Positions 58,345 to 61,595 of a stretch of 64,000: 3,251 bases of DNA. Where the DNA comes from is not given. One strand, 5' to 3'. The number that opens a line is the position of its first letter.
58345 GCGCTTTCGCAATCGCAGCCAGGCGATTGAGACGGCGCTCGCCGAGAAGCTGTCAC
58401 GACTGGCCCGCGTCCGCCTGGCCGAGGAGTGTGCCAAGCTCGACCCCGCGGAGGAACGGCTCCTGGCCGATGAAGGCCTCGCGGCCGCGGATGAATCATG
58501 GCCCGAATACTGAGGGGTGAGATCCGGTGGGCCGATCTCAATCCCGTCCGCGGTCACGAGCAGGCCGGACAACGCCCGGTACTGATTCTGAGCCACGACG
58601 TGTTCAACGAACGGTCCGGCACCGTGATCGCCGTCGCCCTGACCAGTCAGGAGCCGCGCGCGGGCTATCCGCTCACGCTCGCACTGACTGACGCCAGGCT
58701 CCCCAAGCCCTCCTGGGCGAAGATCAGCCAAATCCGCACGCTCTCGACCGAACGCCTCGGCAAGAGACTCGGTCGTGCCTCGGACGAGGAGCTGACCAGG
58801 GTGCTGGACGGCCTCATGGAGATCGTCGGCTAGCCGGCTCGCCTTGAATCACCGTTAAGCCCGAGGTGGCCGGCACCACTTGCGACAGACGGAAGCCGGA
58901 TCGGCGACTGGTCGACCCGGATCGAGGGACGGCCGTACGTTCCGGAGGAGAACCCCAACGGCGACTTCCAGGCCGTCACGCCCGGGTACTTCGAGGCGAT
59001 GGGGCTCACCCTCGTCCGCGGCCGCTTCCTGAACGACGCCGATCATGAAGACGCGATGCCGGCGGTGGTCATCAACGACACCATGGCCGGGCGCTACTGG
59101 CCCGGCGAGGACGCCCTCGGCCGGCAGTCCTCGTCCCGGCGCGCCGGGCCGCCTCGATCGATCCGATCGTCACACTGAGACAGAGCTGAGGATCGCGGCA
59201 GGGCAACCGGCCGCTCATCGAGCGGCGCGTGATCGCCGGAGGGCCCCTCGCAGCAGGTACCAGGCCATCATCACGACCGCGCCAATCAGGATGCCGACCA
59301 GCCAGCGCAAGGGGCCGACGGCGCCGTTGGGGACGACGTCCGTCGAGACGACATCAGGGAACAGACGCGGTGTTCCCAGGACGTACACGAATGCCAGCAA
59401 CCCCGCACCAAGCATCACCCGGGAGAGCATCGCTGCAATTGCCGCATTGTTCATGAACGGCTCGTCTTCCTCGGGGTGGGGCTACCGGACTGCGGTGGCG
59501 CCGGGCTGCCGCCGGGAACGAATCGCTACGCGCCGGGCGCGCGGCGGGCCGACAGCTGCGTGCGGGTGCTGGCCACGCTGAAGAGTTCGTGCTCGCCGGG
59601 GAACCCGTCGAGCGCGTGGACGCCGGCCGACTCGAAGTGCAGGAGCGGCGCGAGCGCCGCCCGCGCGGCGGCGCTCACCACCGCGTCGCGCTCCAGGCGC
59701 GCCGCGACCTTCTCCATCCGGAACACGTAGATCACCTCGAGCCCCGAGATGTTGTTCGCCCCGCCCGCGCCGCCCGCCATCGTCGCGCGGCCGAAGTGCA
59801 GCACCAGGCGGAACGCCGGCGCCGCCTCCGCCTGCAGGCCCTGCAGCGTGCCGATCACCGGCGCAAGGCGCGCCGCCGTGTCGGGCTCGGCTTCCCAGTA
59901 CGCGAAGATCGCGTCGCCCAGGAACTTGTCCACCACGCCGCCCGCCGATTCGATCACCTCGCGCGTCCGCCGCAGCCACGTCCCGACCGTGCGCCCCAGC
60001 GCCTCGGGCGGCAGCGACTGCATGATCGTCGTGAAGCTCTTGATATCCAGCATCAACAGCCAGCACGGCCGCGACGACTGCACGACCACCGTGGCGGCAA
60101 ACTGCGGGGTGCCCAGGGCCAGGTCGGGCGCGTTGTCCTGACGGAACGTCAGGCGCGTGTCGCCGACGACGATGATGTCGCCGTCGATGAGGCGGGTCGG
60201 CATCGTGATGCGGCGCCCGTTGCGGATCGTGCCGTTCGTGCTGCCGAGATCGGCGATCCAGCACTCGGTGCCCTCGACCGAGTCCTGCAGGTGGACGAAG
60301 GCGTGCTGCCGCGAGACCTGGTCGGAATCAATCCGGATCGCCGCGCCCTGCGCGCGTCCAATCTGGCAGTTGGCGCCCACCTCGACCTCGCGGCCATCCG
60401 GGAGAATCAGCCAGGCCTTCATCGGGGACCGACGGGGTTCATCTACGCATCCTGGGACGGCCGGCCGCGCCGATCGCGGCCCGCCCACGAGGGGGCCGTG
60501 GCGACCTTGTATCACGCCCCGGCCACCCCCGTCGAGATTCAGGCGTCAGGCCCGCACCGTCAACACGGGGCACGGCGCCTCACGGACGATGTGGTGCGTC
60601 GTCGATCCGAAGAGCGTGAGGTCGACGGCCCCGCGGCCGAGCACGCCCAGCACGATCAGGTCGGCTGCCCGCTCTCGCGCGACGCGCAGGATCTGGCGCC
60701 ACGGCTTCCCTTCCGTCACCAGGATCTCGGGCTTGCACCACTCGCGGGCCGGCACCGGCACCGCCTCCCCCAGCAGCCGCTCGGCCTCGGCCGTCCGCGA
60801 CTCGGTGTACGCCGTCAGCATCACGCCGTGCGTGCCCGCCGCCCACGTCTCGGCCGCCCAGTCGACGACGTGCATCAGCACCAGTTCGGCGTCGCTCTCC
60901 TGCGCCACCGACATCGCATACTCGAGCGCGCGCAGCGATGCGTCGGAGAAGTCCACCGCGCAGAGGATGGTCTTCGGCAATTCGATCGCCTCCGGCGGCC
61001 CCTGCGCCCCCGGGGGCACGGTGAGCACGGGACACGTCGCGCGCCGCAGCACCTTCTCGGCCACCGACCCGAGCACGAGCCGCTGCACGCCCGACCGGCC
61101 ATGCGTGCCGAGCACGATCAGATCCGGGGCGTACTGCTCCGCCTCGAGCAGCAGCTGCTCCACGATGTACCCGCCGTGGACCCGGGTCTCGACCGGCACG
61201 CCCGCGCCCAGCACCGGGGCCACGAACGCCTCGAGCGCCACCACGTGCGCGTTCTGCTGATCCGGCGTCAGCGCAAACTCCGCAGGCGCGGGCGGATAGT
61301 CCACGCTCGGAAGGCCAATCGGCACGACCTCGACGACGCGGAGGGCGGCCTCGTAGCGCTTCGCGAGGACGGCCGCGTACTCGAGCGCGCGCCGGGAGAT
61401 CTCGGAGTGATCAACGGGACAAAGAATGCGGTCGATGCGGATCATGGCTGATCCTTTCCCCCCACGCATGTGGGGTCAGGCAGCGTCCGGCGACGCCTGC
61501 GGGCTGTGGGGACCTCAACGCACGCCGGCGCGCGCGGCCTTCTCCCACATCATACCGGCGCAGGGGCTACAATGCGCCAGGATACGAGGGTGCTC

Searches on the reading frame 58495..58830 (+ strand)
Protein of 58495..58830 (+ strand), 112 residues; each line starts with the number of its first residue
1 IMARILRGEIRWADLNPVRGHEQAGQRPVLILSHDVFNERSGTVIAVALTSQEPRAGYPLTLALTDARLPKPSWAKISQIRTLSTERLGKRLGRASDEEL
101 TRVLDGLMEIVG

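Call 77: search_protein_families(library=pfam, proteins=[window:58495-58830:+], max_evalue=0.00001)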
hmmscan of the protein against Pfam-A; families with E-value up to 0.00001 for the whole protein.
window:58495-58830:+ (112 aa): 1 family
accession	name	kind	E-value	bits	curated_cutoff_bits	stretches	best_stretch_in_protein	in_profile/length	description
PF02452.23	PemK_toxin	-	1.5e-31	109.3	23.1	1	7-110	2-108/109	PemK-like, MazF-like toxin of type II toxin-antitoxin system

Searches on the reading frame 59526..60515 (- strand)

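Call 9: search_protein_families(library=pfam, proteins=[window:59526-60515:-])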
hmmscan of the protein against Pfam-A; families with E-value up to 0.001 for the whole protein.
window:59526-60515:- (329 aa): 2 families
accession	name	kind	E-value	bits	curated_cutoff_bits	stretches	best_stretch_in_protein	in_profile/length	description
PF00498.31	FHA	-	3.8e-16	59.7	20.7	1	51-118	2-67/67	FHA domain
PF16697.10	Yop-YscD_cpl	-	7.5e-07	29.8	33.2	1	48-126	17-92/94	Inner membrane component of T3SS, cytoplasmic domain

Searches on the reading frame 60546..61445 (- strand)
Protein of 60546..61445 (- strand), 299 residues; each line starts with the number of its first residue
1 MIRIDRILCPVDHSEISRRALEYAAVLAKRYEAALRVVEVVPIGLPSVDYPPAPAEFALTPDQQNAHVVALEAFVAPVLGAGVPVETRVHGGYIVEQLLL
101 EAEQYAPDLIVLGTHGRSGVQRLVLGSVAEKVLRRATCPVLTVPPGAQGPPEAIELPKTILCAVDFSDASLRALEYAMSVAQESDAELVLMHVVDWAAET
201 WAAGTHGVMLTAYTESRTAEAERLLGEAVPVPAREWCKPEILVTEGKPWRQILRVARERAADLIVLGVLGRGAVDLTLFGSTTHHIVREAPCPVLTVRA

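Call 9: search_protein_families(library=pfam, proteins=[window:60546-61445:-])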
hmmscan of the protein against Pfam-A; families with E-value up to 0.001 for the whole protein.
window:60546-61445:- (299 aa): 1 family
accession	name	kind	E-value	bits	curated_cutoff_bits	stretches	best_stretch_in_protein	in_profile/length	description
PF00582.32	Usp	-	2.9e-64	216.3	24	2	5-144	3-141/141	Universal stress protein family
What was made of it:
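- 60546..61445 (-): Universal stress protein gene (tandem Usp domains), divergent from the peptidase gene. Its start faces the left array. Pfam Usp, E=2.9e-64 (call 9).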
